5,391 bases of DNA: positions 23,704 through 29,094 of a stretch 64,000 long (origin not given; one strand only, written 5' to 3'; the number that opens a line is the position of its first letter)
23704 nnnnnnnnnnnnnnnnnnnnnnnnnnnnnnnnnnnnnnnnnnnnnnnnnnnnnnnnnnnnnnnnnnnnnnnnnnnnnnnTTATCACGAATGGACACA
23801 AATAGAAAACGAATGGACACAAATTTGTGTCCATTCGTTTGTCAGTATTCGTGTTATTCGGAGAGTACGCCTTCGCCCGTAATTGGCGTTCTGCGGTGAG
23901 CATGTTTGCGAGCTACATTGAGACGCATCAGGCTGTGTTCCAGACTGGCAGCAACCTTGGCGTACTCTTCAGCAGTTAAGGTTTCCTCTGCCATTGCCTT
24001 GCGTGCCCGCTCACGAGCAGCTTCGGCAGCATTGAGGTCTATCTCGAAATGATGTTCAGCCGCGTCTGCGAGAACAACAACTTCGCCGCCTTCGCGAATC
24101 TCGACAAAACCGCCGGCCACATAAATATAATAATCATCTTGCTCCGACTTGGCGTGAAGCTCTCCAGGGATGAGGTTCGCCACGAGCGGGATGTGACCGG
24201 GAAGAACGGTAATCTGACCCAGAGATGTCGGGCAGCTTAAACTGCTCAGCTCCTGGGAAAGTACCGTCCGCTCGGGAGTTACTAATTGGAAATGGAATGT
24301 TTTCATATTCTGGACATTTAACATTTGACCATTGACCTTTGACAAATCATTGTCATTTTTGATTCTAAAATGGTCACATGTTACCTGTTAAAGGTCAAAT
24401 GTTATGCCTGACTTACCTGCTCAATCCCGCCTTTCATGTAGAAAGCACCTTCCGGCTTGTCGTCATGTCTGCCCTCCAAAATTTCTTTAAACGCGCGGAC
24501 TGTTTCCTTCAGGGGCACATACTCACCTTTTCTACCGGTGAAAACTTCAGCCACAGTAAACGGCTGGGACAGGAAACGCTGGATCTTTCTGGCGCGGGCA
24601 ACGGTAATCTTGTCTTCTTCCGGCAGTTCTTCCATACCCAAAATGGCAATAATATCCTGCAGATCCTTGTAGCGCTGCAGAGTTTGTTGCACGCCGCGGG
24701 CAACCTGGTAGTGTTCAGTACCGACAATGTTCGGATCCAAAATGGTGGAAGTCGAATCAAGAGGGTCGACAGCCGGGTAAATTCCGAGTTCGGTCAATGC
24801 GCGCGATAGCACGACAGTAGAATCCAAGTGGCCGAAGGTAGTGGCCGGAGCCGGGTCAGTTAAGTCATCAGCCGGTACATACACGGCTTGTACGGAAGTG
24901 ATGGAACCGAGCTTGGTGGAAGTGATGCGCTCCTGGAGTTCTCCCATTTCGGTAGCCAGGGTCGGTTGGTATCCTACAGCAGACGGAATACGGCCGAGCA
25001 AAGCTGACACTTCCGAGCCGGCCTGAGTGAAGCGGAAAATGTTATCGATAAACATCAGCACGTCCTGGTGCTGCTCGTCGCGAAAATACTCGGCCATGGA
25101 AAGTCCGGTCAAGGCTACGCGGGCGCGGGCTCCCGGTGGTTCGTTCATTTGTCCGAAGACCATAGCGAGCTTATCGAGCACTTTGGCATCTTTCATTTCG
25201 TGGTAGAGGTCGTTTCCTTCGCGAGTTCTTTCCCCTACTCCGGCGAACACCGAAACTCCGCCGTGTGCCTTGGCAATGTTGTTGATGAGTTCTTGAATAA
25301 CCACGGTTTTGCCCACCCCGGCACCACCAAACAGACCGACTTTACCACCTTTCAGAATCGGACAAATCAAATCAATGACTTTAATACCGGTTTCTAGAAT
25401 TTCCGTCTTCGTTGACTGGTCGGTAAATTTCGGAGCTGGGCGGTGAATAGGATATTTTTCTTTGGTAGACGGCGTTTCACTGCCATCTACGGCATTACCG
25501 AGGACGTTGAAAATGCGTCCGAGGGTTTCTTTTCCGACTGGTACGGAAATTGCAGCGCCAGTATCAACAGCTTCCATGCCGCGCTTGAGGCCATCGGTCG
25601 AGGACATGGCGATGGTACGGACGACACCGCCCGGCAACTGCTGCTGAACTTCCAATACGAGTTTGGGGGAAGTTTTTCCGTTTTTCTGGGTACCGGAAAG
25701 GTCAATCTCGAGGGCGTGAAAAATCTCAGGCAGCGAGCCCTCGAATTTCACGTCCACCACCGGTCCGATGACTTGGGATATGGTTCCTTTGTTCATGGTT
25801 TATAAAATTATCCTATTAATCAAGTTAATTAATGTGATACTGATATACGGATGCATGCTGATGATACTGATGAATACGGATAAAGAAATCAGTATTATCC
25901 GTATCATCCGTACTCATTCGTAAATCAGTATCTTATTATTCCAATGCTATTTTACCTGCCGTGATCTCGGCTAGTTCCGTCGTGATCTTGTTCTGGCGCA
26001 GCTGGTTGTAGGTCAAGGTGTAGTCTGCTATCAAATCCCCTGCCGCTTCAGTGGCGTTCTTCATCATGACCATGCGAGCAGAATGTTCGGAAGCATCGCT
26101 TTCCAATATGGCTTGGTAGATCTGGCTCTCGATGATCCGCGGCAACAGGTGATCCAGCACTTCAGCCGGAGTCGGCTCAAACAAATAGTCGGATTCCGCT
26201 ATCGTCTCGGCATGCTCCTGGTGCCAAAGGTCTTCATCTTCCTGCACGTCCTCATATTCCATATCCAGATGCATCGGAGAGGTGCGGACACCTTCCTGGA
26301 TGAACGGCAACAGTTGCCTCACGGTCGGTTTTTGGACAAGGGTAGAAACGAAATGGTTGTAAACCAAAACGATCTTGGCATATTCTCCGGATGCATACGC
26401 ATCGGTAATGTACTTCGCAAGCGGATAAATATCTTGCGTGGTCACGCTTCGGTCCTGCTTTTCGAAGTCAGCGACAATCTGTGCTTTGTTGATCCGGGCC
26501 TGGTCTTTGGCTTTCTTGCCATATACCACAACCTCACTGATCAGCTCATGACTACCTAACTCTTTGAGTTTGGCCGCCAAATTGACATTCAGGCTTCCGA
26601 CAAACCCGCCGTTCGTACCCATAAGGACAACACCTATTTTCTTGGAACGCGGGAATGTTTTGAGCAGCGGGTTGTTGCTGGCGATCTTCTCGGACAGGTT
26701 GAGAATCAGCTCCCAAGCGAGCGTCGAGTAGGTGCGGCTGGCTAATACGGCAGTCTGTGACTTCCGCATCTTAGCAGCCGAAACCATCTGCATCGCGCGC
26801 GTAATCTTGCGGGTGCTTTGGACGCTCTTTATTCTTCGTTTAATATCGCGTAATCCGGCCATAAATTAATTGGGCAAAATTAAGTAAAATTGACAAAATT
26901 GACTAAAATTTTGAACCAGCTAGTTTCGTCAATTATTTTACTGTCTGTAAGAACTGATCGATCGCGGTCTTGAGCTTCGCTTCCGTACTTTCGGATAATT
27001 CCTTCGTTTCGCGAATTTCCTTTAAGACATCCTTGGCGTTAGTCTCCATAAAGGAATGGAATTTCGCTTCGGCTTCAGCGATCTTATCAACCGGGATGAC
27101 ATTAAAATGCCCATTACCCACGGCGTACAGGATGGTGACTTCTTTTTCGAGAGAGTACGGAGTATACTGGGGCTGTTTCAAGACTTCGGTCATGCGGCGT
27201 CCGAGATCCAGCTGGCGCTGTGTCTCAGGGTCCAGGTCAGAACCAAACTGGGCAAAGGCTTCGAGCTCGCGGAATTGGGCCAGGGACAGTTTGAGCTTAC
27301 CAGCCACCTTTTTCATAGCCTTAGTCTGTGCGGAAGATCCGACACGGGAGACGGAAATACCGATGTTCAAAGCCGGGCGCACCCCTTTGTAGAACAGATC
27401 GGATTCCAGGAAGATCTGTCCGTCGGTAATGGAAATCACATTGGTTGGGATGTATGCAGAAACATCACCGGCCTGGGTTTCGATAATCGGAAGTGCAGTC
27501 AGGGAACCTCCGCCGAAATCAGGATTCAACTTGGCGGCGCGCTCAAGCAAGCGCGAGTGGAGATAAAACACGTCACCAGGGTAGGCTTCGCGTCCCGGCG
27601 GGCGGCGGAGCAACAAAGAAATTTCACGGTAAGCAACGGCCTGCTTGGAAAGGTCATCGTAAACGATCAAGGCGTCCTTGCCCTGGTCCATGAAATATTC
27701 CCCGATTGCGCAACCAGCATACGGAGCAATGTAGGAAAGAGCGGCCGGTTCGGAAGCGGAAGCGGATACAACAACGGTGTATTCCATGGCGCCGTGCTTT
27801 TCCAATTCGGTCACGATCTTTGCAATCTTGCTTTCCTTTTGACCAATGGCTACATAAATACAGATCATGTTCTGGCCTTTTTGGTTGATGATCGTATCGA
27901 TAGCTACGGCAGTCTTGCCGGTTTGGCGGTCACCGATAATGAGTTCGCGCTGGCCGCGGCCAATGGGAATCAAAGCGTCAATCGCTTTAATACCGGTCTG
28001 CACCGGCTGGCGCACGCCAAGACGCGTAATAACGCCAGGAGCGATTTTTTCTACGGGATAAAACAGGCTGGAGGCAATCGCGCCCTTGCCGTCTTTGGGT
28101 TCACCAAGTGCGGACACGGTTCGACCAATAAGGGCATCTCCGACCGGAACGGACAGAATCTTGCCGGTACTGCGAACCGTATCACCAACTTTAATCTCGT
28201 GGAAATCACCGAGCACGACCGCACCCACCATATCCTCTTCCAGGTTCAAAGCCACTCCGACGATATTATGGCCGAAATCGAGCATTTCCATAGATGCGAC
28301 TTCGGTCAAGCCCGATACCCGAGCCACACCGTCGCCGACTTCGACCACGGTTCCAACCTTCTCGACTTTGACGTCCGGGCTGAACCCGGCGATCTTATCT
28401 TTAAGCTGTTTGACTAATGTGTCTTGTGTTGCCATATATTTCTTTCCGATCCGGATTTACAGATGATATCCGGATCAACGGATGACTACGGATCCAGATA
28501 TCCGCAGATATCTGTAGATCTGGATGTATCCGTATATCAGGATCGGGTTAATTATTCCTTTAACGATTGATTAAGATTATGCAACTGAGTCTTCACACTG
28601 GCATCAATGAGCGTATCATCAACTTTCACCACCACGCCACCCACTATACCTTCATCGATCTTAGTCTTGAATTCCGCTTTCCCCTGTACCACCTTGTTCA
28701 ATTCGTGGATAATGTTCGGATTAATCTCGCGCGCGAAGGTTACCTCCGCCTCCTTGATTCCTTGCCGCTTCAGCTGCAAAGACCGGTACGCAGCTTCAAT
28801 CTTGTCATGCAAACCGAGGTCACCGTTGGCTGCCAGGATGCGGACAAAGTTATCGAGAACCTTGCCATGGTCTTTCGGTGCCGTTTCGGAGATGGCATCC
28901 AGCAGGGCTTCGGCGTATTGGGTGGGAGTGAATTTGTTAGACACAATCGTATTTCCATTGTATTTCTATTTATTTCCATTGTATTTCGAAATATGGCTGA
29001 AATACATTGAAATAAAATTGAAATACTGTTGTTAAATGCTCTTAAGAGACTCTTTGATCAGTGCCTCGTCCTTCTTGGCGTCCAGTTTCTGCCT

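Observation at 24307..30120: Every intercistronic spacer of the atp operon is a composite palindrome built from its own short repeat unit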

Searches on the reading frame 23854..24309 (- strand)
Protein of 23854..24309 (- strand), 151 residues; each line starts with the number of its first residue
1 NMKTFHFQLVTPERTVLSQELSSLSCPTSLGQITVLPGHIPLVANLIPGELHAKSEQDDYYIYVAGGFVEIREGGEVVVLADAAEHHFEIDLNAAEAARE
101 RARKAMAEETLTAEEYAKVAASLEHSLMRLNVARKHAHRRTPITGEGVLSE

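Call 32: search_protein_families(library=pfam, proteins=[window:23854-24309:-], max_evalue=0.001)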
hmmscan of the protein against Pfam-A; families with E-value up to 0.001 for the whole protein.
window:23854-24309:- (151 aa): 2 families
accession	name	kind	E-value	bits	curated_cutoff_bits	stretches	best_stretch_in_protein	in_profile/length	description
PF02823.21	ATP-synt_DE_N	-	5.6e-22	78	27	1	5-84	1-80/80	ATP synthase, Delta/Epsilon chain, beta-sandwich domain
PF00401.25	ATP-synt_DE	-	4.7e-06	27.1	24.6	1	89-133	2-46/47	ATP synthase, Delta/Epsilon chain, long alpha-helix domain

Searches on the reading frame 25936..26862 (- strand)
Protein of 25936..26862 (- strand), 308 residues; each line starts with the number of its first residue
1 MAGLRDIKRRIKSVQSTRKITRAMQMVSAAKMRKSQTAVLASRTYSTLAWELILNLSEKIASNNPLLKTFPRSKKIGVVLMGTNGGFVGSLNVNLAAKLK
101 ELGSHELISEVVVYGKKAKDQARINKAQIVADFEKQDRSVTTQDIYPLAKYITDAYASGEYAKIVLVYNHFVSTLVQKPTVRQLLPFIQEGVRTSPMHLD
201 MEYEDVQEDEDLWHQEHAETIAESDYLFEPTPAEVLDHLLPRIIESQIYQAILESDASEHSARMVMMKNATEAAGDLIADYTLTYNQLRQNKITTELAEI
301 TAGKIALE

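Call 9: find_encoding_contigs(protein=window:25936-26862:-, flank=10000, max_places=10)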
Protein window:25936-26862:- (308 aa): 1 contig read that carries it; 1 place shown.
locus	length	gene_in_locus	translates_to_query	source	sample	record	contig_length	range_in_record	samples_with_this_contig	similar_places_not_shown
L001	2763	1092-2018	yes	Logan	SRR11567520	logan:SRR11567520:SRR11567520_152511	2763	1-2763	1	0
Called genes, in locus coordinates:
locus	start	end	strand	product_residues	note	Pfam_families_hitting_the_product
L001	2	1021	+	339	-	?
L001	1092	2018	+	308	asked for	PF00231:ATP-synt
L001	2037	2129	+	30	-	-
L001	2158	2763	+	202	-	?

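Call 17: find_related_loci(query=window:25936-26862:-, collection=metagenome_contigs, flank=6000)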
Query window:25936-26862:- (308 aa) in metagenome_contigs; peptide patterns used: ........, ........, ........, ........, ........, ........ (x = any residue, [..] = any of these).
600 stretches matched a pattern (row limit reached: there are more); 556 encode a relative of the query (tblastn E <= 1e-3); the best 80 are kept; 80 distinct loci.
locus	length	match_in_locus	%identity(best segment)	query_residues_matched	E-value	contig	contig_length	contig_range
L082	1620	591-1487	68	1-308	4e-151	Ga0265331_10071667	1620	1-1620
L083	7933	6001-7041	63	1-308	3e-136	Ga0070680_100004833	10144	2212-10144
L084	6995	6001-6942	67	1-308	9e-133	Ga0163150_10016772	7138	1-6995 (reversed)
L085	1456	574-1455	64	1-306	2e-136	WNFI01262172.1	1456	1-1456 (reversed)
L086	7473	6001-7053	54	1-308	2e-115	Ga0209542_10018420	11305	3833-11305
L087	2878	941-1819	60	1-308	3e-119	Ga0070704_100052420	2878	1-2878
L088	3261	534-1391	58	1-308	1e-115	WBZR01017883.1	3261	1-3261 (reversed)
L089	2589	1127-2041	59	1-308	1e-116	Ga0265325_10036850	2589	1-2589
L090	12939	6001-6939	57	1-308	3e-110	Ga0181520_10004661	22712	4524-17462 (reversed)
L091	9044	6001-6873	60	1-308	1e-109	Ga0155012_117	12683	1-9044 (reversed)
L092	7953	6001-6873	60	1-308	1e-109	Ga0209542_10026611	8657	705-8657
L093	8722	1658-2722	51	1-308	2e-109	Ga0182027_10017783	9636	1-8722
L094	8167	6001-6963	55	1-308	5e-109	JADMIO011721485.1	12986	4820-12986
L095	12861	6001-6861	57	1-308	7e-109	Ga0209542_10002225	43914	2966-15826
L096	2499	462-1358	58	1-308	1e-112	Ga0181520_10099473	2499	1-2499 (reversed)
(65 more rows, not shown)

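Call 40: search_protein_families(library=ncbifam, proteins=[L089:708-1103:+, L090:8818-9219:+, L093:4757-5149:+, L094:6969-7283:+, L090:6945-7262:+, L091:8411-8821:+, L094:4187-4474:+, L086:5668-5979:+], max_evalue=0.01)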
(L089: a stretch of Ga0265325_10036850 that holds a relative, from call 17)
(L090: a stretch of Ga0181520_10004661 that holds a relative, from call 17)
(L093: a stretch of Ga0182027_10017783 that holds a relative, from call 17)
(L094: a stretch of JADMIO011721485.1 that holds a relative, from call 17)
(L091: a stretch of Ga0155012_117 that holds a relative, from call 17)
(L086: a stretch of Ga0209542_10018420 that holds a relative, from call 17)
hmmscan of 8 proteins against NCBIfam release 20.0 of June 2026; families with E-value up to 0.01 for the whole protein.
L089:708-1103:+ (131 aa): 4 families
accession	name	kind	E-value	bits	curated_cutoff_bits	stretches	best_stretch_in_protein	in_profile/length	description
TIGR02436.1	TIGR02436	subfamily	1.3e-34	118.7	24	1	19-124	2-108/109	four helix bundle protein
NF008911.0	PRK12275.1-2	subfamily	4.2e-33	114.3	137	1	10-123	1-114/118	hypothetical protein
NF008912.0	PRK12275.1-6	subfamily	3.7e-24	85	124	1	13-126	3-113/117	hypothetical protein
NF033474.1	DivGenRetAVD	equivalog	0.0002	21.6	80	1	20-109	5-91/104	diversity-generating retroelement protein Avd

L090:8818-9219:+ (133 aa): 1 family
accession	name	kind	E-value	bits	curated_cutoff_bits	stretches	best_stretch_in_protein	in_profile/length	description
TIGR04256.1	GxxExxY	subfamily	3.9e-23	82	35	1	11-127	2-116/116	GxxExxY protein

L093:4757-5149:+ (130 aa): 1 family
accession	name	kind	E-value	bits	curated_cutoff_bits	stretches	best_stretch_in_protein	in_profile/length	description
TIGR04256.1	GxxExxY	subfamily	7.7e-23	81.1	35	1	11-127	2-116/116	GxxExxY protein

L094:6969-7283:+ (104 aa): 0 families

L090:6945-7262:+ (105 aa): 0 families

L091:8411-8821:+ (136 aa): 0 families

L094:4187-4474:+ (95 aa): 0 families

L086:5668-5979:+ (103 aa): 0 families

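Call 41: search_protein_families(library=pfam, proteins=[L089:708-1103:+, L090:8818-9219:+, L093:4757-5149:+, L094:6969-7283:+, L090:6945-7262:+, L091:8411-8821:+, L094:4187-4474:+, L086:5668-5979:+, L093:2736-3134:+, L087:1827-2153:+], max_evalue=0.01)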
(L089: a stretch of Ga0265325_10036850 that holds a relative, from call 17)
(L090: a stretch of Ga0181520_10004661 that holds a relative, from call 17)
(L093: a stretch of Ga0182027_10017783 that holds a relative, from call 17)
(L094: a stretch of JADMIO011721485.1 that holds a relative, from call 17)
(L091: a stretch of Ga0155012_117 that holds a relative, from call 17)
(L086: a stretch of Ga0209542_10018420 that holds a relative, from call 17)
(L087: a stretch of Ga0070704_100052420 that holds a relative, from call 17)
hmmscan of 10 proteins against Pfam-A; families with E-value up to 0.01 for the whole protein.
L089:708-1103:+ (131 aa): 2 families
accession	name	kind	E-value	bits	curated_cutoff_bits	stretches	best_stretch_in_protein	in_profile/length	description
PF05635.17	23S_rRNA_IVP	-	2e-36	124.8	33.8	1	15-119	2-106/106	23S rRNA-intervening sequence protein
PF22296.2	bAvd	-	0.00029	21.7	40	1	22-123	7-106/107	bAvd-like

L090:8818-9219:+ (133 aa): 1 family
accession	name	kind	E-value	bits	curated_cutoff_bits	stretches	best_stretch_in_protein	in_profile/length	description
PF13366.12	PDDEXK_3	-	5.7e-25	88.4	22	1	10-118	2-108/117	PD-(D/E)XK nuclease superfamily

L093:4757-5149:+ (130 aa): 2 families
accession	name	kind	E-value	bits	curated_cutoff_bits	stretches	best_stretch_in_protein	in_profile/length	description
PF13366.12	PDDEXK_3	-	3.3e-24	85.9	22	1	10-121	2-112/117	PD-(D/E)XK nuclease superfamily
PF19677.4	DUF6179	-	0.0018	18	25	1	35-73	122-159/272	Family of unknown function (DUF6179)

L094:6969-7283:+ (104 aa): 0 families

L090:6945-7262:+ (105 aa): 0 families

L091:8411-8821:+ (136 aa): 1 family
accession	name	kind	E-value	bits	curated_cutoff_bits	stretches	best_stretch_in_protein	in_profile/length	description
PF05014.21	Nuc_deoxyrib_tr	-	6.8e-12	46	28.8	1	3-101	1-101/117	Nucleoside 2-deoxyribosyltransferase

L094:4187-4474:+ (95 aa): 0 families

L086:5668-5979:+ (103 aa): 0 families

L093:2736-3134:+ (132 aa): 0 families

L087:1827-2153:+ (108 aa): 0 families

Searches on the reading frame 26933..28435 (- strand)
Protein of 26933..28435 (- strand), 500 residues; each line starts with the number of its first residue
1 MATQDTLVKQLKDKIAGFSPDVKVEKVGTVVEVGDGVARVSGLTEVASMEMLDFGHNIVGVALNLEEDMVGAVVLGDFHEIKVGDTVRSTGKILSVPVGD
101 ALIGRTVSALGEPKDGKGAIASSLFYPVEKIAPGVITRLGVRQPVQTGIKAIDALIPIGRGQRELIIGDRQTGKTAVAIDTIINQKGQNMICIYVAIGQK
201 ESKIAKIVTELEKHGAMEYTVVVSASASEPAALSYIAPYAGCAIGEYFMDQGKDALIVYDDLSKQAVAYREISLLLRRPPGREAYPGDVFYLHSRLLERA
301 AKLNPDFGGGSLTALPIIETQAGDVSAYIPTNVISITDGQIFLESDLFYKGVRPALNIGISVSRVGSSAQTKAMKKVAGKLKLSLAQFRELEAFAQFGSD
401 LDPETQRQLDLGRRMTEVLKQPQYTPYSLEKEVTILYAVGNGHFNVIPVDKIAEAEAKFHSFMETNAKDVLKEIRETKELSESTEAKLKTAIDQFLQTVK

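Call 10: find_related_loci(query=window:26933-28435:-, collection=genome_contigs, flank=7000)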
Query window:26933-28435:- (500 aa) in genome_contigs; peptide patterns used: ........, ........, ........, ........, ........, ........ (x = any residue, [..] = any of these).
600 stretches matched a pattern (row limit reached: there are more); 600 encode a relative of the query (tblastn E <= 1e-3); the best 80 are kept; 80 distinct loci.
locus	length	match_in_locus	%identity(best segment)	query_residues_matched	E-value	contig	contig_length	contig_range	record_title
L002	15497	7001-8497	76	1-499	0e+0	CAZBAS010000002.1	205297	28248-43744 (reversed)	MAG TPA_asm: uncultured Candidatus Saccharibacteria bacterium isolate SRP278252_co1_116 genome assembly, contig: NODE_42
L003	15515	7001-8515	69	3-495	0e+0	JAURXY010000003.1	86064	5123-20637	MAG: bacterium isolate E10_metabat.bin.66_sub E10_k141_320471, whole genome shotgun sequence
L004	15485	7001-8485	68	1-495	0e+0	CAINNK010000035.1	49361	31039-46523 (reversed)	uncultured bacterium isolate AM_bin-0953 genome assembly, contig: bin-0953:35/46, whole genome shotgun sequence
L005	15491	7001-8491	67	3-499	0e+0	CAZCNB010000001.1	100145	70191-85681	MAG TPA_asm: uncultured Candidatus Saccharibacteria bacterium isolate SRP135725_co1_330 genome assembly, contig: NODE_11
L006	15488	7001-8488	67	5-500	0e+0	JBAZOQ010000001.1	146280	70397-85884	MAG: Candidatus Paceibacterota bacterium isolate SO_2017_SWC_1 scaffold_137_c1_LP-4_2017, whole genome shotgun sequence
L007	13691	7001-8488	67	1-496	0e+0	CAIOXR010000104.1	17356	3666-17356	uncultured bacterium isolate AM-2014-D8_bin-0749 genome assembly, contig: bin-0749:104/110, whole genome shotgun sequenc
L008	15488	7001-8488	65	1-495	0e+0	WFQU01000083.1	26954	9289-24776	MAG: Anaerolineae bacterium isolate S014_14_esom k151_229877, whole genome shotgun sequence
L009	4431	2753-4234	66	1-495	0e+0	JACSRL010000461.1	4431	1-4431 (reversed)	MAG: Anaerolinea sp. isolate CH3 contig-70_28125, whole genome shotgun sequence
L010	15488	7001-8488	66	1-495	0e+0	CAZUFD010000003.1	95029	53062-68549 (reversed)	MAG TPA_asm: uncultured Gammaproteobacteria bacterium isolate SRP269290_co6_41 genome assembly, contig: NODE_46_length_9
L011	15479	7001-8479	67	3-495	0e+0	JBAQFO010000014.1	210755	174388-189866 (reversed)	MAG: Minisyncoccia bacterium isolate MFD12003_ilm_asm_bin26 k127_148532, whole genome shotgun sequence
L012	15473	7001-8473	63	5-495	0e+0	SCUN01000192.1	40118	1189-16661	MAG: Acidobacteria bacterium isolate FW602_bin.51 FW602_bin.51-72487-1, whole genome shotgun sequence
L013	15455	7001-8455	65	11-495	0e+0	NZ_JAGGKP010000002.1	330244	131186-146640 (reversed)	Paenibacillus sediminis strain DSM 23491 Ga0454126_02, whole genome shotgun sequence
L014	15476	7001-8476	65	7-497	0e+0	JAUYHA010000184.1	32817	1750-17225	MAG: Dehalococcoidales bacterium isolate C24_maxbin.057 C24_k141_696581, whole genome shotgun sequence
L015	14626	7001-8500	63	3-499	0e+0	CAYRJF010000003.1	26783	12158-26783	MAG TPA_asm: uncultured Gammaproteobacteria bacterium isolate binchicken_co13_456 genome assembly, contig: NODE_2261_len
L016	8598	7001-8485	62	6-500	0e+0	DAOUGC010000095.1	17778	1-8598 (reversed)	MAG TPA_asm: Levilinea sp. isolate R24_96 k131_267966, whole genome shotgun sequence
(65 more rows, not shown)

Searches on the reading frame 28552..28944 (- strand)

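Call 32: search_protein_families(library=pfam, proteins=[window:28552-28944:-], max_evalue=0.001)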
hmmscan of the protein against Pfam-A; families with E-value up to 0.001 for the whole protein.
window:28552-28944:- (130 aa): 1 family
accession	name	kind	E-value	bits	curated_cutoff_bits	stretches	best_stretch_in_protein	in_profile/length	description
PF00213.23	OSCP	-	1.8e-21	77.4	22.3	1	12-128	51-172/172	ATP synthase delta (OSCP) subunit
